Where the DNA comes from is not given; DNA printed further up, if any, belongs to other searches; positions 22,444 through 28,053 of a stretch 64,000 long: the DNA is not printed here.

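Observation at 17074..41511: Single 24.4-kb ORF encoding an 8,145-aa mosaic giant protein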

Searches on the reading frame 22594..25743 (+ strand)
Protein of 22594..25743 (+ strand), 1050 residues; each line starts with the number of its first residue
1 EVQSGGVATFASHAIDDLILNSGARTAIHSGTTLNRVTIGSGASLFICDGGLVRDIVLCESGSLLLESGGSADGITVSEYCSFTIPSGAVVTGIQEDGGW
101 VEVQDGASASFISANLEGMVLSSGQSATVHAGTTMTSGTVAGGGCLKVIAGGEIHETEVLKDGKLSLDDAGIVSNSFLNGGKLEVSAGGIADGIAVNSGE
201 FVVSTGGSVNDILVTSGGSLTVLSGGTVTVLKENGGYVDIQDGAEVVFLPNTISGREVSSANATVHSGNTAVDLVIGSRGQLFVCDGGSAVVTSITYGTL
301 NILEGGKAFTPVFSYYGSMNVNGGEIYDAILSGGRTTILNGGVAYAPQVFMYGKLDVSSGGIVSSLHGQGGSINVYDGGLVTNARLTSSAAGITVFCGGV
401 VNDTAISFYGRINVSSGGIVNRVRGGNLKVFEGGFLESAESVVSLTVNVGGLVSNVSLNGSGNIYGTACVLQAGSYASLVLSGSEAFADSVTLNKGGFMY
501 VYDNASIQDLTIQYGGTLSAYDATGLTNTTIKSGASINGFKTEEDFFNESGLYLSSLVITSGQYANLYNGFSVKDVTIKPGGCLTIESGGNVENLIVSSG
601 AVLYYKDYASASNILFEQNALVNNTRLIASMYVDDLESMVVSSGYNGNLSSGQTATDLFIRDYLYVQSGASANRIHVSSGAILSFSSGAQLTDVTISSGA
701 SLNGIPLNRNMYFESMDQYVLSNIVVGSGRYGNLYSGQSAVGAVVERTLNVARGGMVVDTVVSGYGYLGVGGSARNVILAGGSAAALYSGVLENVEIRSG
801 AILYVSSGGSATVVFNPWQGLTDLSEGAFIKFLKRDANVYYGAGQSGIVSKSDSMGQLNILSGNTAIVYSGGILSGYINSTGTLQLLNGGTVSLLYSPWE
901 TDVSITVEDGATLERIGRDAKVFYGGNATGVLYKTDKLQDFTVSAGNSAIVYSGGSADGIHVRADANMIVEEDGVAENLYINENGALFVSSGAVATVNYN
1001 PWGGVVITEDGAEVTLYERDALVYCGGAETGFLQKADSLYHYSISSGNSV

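Call 5: search_protein_families(library=pfam, proteins=[window:22594-25743:+], max_evalue=0.01)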
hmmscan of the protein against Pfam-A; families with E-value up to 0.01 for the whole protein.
window:22594-25743:+ (1050 aa): 2 families
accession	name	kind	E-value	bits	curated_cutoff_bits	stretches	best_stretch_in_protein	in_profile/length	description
PF16168.11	AIDA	-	1.2e-16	60.9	27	1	953-996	12-55/63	Adhesin of bacterial autotransporter system, probable stalk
PF08239.17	SH3_3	-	0.0018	18.9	27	0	84-105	18-42/54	Bacterial SH3 domain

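Call 17: search_protein_families(library=ncbifam, proteins=[window:22594-25743:+], max_evalue=0.01)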
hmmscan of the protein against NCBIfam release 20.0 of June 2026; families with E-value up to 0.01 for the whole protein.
window:22594-25743:+ (1050 aa): 4 families
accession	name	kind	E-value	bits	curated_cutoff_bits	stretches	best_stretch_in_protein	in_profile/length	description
NF033176.1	auto_AIDA-I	exception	8e-30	103.1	1200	5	166-542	331-710/1287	autotransporter adhesin AIDA-I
NF033177.1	auto_Ag43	equivalog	4.4e-25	88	1200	5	444-630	294-492/948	Ag43/Cah family autotransporter adhesin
TIGR04415.1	O_hepto_targRPT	repeat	3e-13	49.6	30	2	196-226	7-38/38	strand-loop-strand repeat protein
NF007409.0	PRK09945.1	equivalog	0.0003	19.5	830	1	121-335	9-212/418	hypothetical protein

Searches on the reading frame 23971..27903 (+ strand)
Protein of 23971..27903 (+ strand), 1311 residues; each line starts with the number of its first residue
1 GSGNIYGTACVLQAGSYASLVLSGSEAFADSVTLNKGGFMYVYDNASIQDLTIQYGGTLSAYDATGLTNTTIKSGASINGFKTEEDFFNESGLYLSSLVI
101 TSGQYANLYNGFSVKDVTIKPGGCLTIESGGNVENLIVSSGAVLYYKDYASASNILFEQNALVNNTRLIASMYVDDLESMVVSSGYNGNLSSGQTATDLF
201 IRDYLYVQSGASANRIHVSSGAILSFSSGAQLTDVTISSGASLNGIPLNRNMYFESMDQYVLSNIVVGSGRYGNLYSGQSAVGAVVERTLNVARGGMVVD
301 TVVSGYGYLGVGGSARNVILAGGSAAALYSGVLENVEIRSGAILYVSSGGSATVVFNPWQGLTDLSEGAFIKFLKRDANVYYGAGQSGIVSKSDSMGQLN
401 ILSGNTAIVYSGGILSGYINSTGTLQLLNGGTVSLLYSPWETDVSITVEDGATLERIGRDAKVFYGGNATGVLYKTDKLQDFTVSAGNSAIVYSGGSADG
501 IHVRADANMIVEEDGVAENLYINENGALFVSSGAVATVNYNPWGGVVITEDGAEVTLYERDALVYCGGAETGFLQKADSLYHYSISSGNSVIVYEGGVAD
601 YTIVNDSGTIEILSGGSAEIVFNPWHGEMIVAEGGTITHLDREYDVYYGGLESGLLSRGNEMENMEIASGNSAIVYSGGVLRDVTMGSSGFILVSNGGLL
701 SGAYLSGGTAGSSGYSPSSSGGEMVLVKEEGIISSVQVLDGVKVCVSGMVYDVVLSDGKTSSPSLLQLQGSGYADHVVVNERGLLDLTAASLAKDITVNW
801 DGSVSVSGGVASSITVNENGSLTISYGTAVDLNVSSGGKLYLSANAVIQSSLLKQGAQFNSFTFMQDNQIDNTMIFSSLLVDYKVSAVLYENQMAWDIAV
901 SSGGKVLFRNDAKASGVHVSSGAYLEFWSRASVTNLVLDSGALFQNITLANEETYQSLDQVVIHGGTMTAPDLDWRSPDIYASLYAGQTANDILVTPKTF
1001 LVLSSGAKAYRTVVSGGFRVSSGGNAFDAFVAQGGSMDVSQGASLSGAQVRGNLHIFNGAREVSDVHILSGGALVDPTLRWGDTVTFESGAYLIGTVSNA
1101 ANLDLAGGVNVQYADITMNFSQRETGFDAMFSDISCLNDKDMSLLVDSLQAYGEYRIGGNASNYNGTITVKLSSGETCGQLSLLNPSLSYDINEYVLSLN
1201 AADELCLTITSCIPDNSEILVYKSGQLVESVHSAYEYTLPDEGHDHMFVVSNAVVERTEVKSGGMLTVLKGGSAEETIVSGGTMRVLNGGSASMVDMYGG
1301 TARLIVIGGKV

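Call 63: find_homologous_proteins(query=window:23971-27903:+, max_evalue=1e-10)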
Query window:23971-27903:+ (1311 aa): 107 proteins with E <= 1e-10 among 8000 candidates.
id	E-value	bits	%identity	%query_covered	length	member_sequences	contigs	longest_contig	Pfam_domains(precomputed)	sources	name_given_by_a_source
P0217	2.3e-176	607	38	64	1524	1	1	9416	PF16168.12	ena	-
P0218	6.0e-156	539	34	50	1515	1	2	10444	PF16168.12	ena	-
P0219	5.5e-118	413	33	28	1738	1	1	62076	PF16168.12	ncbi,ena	-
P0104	1.9e-88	316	27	91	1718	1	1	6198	PF16168.12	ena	-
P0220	2.4e-69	252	25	84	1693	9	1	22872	PF01839.30,PF13517.13,PF16168.12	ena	-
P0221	2.5e-55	206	27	45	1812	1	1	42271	PF16168.12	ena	-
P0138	4.7e-52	195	27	62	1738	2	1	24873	PF24893.1,PF16168.12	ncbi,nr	ncbi:MAG: AIDA repeat-containing protein, partial [Lentisphaeria bacterium]|nr:AIDA repeat-containin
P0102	9.0e-52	194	26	75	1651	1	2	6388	PF01839.30,PF13517.13,PF16168.12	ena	-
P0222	3.9e-50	189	25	42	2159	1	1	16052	PF16168.12,PF00353.26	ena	-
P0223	1.8e-46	177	34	17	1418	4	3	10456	PF16168.12,PF00353.26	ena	-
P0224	9.6e-46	174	25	80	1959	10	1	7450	PF16168.12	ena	-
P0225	4.8e-45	172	31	37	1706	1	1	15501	PF16168.12,PF00353.26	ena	-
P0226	7.6e-45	171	26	58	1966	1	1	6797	PF16168.12,PF00353.26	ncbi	-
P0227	1.4e-42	164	24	82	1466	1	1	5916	PF16168.12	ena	-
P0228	1.8e-42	163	27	38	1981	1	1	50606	PF08366.19,PF16168.12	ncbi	-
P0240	4.5e-33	132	26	68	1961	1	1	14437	PF01640.24,PF07705.18,PF16168.12,PF00353.26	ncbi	-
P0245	7.3e-28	115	25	65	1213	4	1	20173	PF01640.24,PF16168.12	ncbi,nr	ncbi:MAG: AIDA repeat-containing protein, partial [Lentisphaeria bacterium]|nr:AIDA repeat-containin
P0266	2.9e-20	90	25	54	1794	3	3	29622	PF01640.24,PF13517.13,PF16168.12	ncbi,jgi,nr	ncbi:MAG: hypothetical protein E7051_08560 [Lentisphaerae bacterium]|nr:hypothetical protein [Lentis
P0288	1.3e-15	74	24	50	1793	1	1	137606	PF01839.30,PF01640.24,PF13517.13,PF16168.12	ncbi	-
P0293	2.1e-14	70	25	59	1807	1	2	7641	PF13529.14,PF07705.18,PF16168.12,PF00353.26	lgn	-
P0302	5.5e-12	62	26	32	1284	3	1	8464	PF01640.24,PF13899.13,PF13529.14,PF07705.18,PF16168.12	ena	-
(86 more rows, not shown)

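Call 65: find_encoding_contigs(protein=P0217, flank=10000, max_places=2)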
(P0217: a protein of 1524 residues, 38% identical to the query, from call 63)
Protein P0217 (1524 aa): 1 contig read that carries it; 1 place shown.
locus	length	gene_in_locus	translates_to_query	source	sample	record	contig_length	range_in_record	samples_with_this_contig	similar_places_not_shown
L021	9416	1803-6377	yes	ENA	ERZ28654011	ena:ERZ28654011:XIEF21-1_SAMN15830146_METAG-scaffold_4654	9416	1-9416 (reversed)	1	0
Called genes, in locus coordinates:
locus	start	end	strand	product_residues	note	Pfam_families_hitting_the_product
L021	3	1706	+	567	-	?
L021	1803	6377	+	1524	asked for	PF16168:AIDA (faint)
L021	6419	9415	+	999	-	?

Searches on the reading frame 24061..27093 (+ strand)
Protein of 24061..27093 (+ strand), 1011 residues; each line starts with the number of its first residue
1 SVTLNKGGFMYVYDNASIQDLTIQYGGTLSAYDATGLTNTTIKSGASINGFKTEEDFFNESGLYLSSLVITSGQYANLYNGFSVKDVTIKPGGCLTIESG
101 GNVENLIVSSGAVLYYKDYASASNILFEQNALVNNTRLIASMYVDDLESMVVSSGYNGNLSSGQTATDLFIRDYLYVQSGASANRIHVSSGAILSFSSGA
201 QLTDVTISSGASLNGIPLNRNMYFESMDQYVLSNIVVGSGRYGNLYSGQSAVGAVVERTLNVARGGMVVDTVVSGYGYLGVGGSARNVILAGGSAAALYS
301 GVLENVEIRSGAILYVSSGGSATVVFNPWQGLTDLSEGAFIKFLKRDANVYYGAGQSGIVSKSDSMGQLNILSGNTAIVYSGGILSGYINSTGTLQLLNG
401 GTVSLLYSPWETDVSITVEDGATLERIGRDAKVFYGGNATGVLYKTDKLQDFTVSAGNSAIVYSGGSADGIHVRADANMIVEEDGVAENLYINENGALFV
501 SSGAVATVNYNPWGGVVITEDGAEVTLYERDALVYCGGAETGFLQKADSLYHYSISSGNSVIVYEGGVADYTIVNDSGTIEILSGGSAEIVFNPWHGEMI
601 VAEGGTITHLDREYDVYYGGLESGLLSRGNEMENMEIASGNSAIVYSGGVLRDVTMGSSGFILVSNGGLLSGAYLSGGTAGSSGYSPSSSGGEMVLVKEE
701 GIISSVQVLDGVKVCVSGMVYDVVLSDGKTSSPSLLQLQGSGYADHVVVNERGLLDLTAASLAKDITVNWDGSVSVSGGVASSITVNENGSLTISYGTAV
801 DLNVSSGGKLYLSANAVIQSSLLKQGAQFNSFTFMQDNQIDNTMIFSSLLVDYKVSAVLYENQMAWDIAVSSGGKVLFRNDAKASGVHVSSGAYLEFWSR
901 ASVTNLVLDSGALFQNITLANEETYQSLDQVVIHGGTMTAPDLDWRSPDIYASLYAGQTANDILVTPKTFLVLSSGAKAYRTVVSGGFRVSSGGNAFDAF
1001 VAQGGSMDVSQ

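Call 70: search_protein_families(library=pfam, proteins=[window:24061-27093:+], max_evalue=1)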
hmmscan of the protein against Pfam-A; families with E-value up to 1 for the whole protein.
window:24061-27093:+ (1011 aa): 3 families
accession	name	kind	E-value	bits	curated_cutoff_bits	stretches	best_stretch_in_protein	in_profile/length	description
PF16168.11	AIDA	-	1.6e-22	79.8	27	5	741-790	13-63/63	Adhesin of bacterial autotransporter system, probable stalk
PF03961.19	FapA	-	0.074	13.1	31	1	768-818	16-65/272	Flagellar Assembly Protein A beta solenoid domain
PF18200.7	Big_11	-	0.87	10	25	0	778-796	39-57/87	Bacterial Ig-like domain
